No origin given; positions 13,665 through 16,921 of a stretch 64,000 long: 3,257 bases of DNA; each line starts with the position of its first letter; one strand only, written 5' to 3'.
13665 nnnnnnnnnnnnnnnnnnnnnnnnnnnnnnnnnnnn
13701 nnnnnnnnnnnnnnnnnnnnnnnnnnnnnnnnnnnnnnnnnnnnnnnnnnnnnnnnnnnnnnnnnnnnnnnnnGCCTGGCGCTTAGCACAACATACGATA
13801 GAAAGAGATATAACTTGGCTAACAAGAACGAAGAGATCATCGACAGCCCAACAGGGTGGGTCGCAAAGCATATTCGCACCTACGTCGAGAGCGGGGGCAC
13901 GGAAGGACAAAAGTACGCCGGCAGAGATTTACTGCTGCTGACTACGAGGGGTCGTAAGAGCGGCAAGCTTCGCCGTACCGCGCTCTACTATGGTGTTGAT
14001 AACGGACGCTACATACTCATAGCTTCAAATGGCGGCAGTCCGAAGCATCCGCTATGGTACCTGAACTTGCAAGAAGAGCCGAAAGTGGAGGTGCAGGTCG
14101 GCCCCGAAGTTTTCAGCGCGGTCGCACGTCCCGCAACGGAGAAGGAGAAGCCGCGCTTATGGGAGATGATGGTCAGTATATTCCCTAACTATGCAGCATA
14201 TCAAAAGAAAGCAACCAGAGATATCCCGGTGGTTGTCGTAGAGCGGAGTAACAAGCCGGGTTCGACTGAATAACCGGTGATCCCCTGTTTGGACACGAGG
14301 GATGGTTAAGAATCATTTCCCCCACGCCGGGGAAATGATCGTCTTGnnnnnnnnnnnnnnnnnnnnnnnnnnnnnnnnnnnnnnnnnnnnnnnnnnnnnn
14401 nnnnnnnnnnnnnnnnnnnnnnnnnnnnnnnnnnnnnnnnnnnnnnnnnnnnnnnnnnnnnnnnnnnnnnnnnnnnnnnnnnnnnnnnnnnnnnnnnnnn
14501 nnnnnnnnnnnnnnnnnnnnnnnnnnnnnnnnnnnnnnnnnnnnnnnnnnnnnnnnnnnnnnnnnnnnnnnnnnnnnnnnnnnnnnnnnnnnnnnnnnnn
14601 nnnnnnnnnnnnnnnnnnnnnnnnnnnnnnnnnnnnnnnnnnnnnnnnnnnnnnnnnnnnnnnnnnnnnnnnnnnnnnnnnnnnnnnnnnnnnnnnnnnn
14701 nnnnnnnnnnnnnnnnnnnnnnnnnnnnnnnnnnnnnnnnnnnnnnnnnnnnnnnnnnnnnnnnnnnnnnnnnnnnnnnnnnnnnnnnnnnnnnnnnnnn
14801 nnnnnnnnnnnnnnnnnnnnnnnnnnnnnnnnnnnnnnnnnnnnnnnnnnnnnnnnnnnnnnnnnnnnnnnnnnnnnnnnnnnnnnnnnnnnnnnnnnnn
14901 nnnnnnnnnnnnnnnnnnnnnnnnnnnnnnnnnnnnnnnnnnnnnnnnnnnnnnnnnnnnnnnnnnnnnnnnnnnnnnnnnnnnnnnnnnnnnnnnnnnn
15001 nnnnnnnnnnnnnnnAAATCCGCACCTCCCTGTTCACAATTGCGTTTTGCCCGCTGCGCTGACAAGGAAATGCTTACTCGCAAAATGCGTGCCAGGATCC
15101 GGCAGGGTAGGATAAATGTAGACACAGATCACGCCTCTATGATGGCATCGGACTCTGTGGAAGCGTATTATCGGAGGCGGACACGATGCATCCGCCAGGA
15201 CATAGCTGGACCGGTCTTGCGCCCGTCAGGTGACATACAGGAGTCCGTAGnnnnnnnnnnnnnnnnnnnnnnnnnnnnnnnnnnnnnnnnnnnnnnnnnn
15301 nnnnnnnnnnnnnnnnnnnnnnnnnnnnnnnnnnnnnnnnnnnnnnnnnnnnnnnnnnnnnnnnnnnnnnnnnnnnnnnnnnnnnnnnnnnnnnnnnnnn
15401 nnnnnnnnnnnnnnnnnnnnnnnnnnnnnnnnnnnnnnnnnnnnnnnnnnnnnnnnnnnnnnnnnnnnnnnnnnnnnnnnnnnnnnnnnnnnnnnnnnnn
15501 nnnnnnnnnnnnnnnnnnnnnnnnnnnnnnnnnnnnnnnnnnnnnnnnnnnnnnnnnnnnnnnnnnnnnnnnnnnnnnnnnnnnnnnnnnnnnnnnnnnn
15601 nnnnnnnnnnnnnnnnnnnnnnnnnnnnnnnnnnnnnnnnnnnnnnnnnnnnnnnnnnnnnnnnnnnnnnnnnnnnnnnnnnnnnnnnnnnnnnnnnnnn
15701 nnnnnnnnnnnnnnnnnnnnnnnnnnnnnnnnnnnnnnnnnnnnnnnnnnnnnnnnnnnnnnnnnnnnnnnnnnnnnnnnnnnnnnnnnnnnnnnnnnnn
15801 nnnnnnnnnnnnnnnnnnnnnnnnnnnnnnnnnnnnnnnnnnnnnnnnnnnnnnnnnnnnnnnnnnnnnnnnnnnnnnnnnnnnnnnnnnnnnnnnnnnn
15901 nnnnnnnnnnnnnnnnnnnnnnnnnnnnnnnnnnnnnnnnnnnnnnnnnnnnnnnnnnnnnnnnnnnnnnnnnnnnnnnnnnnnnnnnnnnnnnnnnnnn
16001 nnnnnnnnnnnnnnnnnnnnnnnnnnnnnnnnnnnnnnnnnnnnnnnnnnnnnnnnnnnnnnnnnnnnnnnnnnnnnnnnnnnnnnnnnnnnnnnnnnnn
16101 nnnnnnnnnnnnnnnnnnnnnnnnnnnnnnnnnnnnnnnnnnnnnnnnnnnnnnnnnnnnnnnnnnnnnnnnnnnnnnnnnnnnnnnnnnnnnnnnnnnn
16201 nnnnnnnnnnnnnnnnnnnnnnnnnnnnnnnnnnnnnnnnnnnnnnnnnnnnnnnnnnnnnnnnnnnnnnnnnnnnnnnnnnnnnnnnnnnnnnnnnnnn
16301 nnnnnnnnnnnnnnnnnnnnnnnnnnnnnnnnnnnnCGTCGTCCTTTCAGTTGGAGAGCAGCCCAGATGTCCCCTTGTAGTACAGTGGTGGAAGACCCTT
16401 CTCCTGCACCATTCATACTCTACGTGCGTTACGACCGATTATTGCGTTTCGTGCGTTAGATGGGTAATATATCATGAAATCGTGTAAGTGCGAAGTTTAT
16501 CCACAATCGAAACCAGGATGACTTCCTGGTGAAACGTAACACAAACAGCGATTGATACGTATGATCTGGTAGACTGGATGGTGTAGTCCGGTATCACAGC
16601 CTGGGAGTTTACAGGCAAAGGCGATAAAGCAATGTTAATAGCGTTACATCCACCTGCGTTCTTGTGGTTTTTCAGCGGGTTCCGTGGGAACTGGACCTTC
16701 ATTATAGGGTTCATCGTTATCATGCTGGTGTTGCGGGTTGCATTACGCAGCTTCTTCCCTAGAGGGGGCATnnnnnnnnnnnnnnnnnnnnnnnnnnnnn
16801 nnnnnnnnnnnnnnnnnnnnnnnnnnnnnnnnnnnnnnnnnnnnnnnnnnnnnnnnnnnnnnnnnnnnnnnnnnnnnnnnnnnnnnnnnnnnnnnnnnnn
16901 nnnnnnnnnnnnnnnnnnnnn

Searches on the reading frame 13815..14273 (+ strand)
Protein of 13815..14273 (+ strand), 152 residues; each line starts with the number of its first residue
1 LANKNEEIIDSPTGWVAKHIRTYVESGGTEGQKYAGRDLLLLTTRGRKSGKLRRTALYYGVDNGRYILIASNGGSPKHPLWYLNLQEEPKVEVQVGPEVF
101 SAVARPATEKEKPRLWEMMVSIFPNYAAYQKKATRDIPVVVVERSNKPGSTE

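Call 64: search_protein_families(library=pfam, proteins=[window:13815-14273:+], max_evalue=0.00001)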
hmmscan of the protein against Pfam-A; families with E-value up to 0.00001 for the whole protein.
window:13815-14273:+ (152 aa): 1 family
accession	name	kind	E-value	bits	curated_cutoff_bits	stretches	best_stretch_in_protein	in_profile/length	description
PF04075.20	F420H2_quin_red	-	1.4e-45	155.1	22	1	16-143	2-129/130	F420H(2)-dependent quinone reductase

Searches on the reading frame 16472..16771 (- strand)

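Call 11: search_protein_families(library=pfam, proteins=[window:16472-16771:-], max_evalue=0.01)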
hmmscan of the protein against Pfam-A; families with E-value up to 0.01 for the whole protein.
window:16472-16771:- (99 aa): 0 families

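Call 37: search_protein_families(library=ncbifam, proteins=[window:16472-16771:-], max_evalue=0.1)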
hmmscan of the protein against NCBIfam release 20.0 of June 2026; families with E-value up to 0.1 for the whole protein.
window:16472-16771:- (99 aa): 0 families

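Call 38: search_protein_families(library=pfam, proteins=[window:16472-16771:-], max_evalue=0.1)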
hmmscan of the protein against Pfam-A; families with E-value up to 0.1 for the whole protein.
window:16472-16771:- (99 aa): 1 family
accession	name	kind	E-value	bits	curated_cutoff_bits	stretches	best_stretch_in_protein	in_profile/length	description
PF06044.18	DpnI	-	0.085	12.9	26.7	1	26-60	124-158/183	Dam-replacing family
